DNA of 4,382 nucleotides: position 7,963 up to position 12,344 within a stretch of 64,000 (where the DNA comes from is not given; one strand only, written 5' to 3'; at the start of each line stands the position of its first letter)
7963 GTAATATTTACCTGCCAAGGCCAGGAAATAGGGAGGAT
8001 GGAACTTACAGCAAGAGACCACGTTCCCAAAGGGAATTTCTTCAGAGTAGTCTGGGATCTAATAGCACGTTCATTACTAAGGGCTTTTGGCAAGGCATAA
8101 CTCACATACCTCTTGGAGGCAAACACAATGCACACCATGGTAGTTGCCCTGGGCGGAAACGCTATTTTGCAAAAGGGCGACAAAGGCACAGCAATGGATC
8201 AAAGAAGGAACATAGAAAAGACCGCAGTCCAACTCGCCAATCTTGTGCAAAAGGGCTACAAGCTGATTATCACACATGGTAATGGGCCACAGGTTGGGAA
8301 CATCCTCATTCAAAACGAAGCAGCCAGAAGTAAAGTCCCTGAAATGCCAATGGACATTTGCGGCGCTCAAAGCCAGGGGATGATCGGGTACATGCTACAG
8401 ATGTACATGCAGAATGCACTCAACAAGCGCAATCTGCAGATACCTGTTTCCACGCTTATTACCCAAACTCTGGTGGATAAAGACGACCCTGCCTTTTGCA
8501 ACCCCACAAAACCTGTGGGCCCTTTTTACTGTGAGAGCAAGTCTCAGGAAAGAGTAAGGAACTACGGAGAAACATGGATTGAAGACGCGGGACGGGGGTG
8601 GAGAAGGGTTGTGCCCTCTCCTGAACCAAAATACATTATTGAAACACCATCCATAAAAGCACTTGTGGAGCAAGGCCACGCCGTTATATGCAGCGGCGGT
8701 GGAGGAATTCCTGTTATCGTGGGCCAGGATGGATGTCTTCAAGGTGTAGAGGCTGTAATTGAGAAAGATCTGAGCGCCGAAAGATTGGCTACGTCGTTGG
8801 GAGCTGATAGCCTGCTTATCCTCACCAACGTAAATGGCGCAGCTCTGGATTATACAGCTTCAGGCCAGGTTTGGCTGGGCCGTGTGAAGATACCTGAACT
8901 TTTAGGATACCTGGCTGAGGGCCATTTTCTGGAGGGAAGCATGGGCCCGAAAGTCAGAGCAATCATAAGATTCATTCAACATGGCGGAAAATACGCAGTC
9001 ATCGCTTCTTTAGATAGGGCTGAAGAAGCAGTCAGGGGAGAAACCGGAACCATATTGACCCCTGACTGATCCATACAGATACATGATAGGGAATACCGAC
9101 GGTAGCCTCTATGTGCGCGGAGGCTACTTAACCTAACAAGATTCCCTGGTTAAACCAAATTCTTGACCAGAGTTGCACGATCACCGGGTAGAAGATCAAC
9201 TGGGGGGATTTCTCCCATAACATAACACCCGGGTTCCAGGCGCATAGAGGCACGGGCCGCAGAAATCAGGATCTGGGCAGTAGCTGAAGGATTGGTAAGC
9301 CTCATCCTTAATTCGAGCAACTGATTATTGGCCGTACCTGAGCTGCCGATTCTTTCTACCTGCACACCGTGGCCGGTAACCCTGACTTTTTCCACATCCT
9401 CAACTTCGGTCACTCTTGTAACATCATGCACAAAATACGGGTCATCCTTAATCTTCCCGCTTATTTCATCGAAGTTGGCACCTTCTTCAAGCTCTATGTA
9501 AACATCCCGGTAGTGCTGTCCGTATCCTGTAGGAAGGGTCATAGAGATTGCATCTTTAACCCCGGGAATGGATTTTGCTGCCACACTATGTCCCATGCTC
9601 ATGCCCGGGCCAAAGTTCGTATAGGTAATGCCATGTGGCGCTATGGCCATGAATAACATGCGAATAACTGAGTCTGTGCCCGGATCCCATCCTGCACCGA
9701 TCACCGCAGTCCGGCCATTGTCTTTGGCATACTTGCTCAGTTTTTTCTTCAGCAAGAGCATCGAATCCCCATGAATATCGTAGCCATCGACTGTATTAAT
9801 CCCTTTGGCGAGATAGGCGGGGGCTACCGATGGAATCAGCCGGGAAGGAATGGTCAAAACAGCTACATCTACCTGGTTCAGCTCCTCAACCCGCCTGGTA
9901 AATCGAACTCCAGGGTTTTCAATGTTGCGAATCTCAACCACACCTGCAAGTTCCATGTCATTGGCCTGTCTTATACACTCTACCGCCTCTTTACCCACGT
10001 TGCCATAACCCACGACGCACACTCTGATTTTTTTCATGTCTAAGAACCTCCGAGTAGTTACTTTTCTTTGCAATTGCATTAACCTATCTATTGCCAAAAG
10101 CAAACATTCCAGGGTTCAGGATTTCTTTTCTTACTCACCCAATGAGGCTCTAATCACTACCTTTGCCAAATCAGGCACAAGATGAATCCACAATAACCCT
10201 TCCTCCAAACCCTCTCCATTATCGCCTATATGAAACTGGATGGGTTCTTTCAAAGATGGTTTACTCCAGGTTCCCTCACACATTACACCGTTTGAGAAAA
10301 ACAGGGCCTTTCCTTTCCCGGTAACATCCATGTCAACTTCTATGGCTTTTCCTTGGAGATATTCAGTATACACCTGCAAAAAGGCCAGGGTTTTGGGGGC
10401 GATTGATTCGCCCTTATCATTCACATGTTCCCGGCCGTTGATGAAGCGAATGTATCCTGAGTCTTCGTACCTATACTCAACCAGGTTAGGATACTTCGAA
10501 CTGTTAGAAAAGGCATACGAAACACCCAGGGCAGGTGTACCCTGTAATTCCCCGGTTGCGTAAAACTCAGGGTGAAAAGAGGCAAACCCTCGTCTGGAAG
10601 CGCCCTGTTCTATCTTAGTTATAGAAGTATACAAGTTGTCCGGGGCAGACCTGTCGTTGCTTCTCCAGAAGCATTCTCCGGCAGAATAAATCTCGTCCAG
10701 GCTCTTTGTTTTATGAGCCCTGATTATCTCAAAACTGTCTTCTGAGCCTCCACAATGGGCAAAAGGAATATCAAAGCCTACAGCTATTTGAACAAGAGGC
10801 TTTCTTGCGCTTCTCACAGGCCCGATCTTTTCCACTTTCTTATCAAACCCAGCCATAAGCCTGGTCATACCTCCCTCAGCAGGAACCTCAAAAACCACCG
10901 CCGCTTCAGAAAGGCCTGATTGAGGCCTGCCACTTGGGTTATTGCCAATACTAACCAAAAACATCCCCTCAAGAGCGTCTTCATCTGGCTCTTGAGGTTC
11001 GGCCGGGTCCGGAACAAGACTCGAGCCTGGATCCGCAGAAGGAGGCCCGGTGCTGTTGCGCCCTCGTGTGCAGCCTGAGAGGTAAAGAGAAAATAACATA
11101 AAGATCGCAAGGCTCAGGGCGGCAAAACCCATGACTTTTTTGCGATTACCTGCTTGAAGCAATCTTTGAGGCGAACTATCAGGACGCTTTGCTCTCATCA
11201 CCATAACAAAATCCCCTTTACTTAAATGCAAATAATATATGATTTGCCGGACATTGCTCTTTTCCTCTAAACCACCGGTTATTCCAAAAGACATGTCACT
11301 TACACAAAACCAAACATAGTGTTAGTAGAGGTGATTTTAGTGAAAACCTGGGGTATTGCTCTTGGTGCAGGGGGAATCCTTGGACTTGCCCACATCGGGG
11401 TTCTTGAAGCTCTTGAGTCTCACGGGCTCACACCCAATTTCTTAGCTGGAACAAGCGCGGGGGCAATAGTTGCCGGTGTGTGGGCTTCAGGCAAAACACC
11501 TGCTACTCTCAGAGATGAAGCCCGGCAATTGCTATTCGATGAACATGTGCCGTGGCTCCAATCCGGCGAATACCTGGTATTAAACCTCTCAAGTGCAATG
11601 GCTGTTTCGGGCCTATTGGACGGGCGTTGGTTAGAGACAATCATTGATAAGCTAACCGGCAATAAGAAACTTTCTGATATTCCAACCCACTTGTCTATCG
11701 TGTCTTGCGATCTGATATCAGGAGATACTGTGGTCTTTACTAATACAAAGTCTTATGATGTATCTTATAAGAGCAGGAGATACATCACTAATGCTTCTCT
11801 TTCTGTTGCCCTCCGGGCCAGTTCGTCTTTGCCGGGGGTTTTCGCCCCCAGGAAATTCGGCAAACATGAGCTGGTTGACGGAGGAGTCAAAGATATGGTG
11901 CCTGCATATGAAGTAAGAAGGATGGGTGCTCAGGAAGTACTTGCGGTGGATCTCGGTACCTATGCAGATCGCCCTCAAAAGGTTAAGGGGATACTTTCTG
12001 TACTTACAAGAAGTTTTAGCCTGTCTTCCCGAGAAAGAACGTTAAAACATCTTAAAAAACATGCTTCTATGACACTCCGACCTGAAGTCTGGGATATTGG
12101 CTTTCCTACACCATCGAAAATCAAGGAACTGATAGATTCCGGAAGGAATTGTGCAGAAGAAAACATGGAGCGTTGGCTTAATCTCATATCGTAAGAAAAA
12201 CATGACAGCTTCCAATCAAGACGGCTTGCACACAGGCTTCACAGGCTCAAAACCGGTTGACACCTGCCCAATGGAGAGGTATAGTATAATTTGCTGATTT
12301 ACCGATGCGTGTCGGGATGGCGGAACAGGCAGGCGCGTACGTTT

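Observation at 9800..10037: Type-B meso-DAP dehydrogenase with a natural NAD(H)-type fingerprint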

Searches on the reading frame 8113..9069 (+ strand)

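Call 25: search_protein_families(library=pfam, proteins=[window:8113-9069:+])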
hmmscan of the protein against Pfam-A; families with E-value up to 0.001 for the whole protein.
window:8113-9069:+ (318 aa): 1 family
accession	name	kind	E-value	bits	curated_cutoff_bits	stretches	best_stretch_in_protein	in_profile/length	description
PF00696.33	AA_kinase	-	2.5e-24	86.7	24.9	1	8-299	2-234/234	Amino acid kinase family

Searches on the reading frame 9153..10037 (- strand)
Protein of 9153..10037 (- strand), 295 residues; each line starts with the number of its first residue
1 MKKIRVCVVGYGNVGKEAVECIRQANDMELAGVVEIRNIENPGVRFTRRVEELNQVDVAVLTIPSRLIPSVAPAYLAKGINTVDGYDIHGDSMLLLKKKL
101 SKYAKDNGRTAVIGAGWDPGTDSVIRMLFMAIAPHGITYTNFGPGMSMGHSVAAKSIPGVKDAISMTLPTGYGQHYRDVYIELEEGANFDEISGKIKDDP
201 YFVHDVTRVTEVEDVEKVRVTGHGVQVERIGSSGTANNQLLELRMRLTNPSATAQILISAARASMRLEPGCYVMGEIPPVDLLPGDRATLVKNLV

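Call 4: search_protein_families(library=pfam, proteins=[window:9153-10037:-])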
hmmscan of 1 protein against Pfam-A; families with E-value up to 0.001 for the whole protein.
window:9153-10037:- (295 aa): 3 families
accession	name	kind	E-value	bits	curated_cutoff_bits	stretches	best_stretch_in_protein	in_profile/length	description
PF16654.10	DAPDH_C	-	4.9e-19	69.1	30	1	116-247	1-152/154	Diaminopimelic acid dehydrogenase C-terminal domain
PF01113.26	DapB_N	-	0.00021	21.8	25.6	1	4-60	1-72/124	Dihydrodipicolinate reductase, N-terminus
PF02629.25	CoA_binding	-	0.00085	20.5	22.3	0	2-82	2-90/97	CoA binding domain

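Call 5: search_protein_families(library=ncbifam, proteins=[window:9153-10037:-])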
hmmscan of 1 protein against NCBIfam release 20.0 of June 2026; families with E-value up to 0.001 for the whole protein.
window:9153-10037:- (295 aa): 2 families
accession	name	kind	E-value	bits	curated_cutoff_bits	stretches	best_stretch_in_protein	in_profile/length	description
TIGR01921.1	DAP-DH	equivalog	1.1e-82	277.9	180.6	1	1-295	1-324/324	diaminopimelate dehydrogenase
NF003251.0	PRK04207.1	equivalog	1.8e-05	24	185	1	3-37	2-36/343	type II glyceraldehyde-3-phosphate dehydrogenase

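Call 6: search_solved_structures(query=window:9153-10037:-, show_alignments=4)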
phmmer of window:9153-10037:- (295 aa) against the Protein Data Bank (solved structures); distinct sequences matched with E-value up to 0.001: 15.
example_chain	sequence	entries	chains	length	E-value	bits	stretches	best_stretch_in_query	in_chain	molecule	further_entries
3wb9_A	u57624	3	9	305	8.2e-102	343.9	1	1-295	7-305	Diaminopimelate dehydrogenase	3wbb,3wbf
8i78_A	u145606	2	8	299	1.3e-94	320.3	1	3-295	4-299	Meso-diaminopimelate D-dehydrogenase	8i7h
8hp0_A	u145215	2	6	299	5.1e-93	315.1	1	1-295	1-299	Meso-diaminopimelate D-dehydrogenase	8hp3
3bio_A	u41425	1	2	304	7.5e-90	304.7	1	2-291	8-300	Oxidoreductase, Gfo/Idh/MocA family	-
8zmx_A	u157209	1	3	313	2e-88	300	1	3-295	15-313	Meso-diaminopimelate D-dehydrogenase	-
9ksn_A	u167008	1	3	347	6.9e-81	275.3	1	3-295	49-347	Meso-diaminopimelate D-dehydrogenase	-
24xh_A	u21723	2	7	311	5.5e-74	252.6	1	2-294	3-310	Diaminopimelate dehydrogenase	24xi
3wyb_A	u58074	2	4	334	2.1e-33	119.5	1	1-269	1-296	Meso-diaminopimelate D-dehydrogenase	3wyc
5gz1_A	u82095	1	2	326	2.7e-31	112.6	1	1-269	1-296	Meso-diaminopimelate D-dehydrogenase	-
5gz3_A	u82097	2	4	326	2.4e-30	109.5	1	1-269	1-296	Meso-diaminopimelate D-dehydrogenase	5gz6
3wgo_A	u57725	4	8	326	2.1e-27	99.8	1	2-268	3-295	Meso-diaminopimelate dehydrogenase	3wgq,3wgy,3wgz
1dap_A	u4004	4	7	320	2.4e-26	96.3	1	1-170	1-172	DIAMINOPIMELIC ACID DEHYDROGENASE | MESO-DIAMINOPIMELATE D-DEHYDROGENASE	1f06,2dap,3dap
5loc_A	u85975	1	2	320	3.5e-24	89.2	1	3-170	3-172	Meso-diaminopimelate D-dehydrogenase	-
5loa_A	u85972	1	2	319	3.8e-24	89.1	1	3-170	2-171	Meso-diaminopimelate D-dehydrogenase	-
1cf2_P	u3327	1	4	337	0.0004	23.4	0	6-37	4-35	PROTEIN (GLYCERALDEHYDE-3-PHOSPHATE DEHYDROGENASE)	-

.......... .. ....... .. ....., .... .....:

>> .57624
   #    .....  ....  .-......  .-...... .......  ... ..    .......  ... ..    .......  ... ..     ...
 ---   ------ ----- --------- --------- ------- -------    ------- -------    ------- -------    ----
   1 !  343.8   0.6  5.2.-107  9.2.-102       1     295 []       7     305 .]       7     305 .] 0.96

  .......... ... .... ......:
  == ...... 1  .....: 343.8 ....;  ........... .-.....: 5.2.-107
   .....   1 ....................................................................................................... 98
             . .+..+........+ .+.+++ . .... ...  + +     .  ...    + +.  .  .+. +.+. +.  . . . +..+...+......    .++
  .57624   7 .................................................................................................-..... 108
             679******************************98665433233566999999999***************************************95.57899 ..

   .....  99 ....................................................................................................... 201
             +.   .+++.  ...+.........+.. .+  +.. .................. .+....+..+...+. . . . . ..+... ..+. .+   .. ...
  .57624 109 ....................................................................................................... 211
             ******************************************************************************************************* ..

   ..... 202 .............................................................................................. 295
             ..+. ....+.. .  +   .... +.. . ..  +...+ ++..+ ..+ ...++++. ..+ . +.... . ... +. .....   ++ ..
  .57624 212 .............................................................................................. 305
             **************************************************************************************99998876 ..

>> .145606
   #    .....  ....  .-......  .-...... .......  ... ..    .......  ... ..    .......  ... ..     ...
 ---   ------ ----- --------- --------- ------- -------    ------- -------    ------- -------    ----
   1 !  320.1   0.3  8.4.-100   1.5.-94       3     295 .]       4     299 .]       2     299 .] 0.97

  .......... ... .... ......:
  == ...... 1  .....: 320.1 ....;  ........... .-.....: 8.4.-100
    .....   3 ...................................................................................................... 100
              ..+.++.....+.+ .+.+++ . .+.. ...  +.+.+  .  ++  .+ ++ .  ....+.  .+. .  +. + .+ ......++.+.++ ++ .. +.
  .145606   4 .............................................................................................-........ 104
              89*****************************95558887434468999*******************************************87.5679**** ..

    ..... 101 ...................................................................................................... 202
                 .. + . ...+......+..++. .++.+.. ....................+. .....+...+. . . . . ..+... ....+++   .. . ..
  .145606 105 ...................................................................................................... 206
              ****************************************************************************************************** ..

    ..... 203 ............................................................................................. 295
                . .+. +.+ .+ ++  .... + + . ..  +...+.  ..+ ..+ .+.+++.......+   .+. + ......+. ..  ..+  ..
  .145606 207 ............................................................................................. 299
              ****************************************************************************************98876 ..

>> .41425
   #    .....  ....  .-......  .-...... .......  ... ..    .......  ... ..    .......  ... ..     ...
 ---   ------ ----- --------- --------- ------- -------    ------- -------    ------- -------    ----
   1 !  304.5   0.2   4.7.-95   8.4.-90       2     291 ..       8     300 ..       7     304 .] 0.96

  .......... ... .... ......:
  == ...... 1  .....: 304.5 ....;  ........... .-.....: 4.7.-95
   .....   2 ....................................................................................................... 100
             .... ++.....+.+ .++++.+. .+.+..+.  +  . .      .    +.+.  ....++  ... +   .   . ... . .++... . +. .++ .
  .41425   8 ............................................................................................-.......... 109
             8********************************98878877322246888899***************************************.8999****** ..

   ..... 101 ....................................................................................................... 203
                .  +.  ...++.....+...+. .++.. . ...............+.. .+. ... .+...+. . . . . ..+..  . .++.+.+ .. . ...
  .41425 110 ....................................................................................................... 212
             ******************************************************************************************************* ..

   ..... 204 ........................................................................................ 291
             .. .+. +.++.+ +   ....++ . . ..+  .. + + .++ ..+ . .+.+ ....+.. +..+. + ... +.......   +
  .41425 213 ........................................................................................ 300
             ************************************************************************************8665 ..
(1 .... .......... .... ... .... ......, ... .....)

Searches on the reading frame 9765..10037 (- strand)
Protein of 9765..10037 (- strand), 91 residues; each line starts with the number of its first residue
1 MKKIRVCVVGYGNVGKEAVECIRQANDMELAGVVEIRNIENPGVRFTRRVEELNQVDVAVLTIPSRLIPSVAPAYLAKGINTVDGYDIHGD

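Call 63: search_solved_structures(query=window:9765-10037:-, show_alignments=5, max_evalue=0.001)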
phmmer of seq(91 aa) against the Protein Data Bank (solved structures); distinct sequences matched with E-value up to 0.001: 14.
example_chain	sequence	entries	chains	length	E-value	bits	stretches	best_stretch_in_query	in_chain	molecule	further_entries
3wb9_A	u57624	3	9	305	3e-20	75.8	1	1-91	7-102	Diaminopimelate dehydrogenase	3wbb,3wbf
8zmx_A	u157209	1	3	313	7.6e-19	71.3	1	3-90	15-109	Meso-diaminopimelate D-dehydrogenase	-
8hp0_A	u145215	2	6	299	3.3e-18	69.2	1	1-91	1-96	Meso-diaminopimelate D-dehydrogenase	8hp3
8i78_A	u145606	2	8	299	6.9e-18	68.2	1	3-90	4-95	Meso-diaminopimelate D-dehydrogenase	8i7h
9ksn_A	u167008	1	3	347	8.6e-18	67.9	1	3-90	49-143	Meso-diaminopimelate D-dehydrogenase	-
3bio_A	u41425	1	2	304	5.6e-16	62.1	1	2-90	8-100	Oxidoreductase, Gfo/Idh/MocA family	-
24xh_A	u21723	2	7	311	2e-11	47.5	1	2-90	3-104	Diaminopimelate dehydrogenase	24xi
3wgo_A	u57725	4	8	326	1.9e-07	34.9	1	2-90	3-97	Meso-diaminopimelate dehydrogenase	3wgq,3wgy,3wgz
5gz1_A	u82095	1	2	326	8.7e-07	32.8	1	1-90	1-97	Meso-diaminopimelate D-dehydrogenase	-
3wyb_A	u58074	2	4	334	8.7e-07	32.8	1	1-90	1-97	Meso-diaminopimelate D-dehydrogenase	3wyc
1dap_A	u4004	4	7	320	5.3e-06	30.3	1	1-91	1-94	DIAMINOPIMELIC ACID DEHYDROGENASE | MESO-DIAMINOPIMELATE D-DEHYDROGENASE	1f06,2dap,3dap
5loc_A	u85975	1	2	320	1e-05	29.3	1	3-91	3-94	Meso-diaminopimelate D-dehydrogenase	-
5gz3_A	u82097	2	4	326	1.1e-05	29.3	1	1-89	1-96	Meso-diaminopimelate D-dehydrogenase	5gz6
5loa_A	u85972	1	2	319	1.1e-05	29.2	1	3-91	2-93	Meso-diaminopimelate D-dehydrogenase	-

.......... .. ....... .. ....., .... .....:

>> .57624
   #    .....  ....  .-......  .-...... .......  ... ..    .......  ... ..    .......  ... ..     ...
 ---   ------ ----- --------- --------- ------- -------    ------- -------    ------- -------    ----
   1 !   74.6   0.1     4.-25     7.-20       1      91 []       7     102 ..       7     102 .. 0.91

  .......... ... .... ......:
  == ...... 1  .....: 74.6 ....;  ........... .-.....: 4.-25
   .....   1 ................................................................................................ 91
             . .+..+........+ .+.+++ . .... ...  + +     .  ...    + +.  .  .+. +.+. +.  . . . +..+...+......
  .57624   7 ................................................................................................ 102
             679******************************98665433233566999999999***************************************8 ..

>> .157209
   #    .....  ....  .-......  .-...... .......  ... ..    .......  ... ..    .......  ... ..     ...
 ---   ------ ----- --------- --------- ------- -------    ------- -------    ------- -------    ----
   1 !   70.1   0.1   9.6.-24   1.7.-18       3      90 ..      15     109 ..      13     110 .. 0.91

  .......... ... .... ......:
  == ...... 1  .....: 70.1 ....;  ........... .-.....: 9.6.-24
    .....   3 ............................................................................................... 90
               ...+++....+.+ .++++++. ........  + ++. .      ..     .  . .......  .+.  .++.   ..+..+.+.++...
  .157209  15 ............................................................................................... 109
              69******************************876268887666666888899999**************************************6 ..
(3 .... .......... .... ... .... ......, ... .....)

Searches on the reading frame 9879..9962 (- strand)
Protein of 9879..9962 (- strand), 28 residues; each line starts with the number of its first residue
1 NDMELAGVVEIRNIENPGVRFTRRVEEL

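Call 69: search_solved_structures(query=window:9879-9962:-, show_alignments=5, max_evalue=10)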
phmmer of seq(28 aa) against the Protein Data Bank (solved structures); distinct sequences matched with E-value up to 10: 0.

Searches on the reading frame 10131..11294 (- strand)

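Call 25: search_protein_families(library=pfam, proteins=[window:10131-11294:-])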
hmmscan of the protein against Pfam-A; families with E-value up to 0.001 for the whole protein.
window:10131-11294:- (387 aa): 2 families
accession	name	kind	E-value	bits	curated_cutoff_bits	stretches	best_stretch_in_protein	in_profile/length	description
PF11258.13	DUF3048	-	6.6e-38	130.6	25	1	111-237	16-147/148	Protein of unknown function (DUF3048) N-terminal domain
PF17479.7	DUF3048_C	-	3.9e-14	53.4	25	1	265-370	8-114/114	Protein of unknown function (DUF3048) C-terminal domain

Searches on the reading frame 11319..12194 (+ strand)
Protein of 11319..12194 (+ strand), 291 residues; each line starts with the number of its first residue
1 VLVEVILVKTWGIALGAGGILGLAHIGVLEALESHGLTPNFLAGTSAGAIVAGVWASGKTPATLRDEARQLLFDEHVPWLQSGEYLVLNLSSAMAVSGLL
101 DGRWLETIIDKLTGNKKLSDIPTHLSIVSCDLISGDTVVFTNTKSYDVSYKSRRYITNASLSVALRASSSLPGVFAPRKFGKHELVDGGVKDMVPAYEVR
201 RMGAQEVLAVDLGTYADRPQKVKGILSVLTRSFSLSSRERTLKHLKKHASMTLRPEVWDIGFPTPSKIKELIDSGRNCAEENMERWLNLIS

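Call 25: search_protein_families(library=pfam, proteins=[window:11319-12194:+])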
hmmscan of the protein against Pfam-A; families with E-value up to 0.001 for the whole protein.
window:11319-12194:+ (291 aa): 1 family
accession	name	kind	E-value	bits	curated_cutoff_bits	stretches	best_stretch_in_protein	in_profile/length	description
PF01734.28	Patatin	-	4.8e-34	118.7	27.7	1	14-198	2-189/191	Patatin-like phospholipase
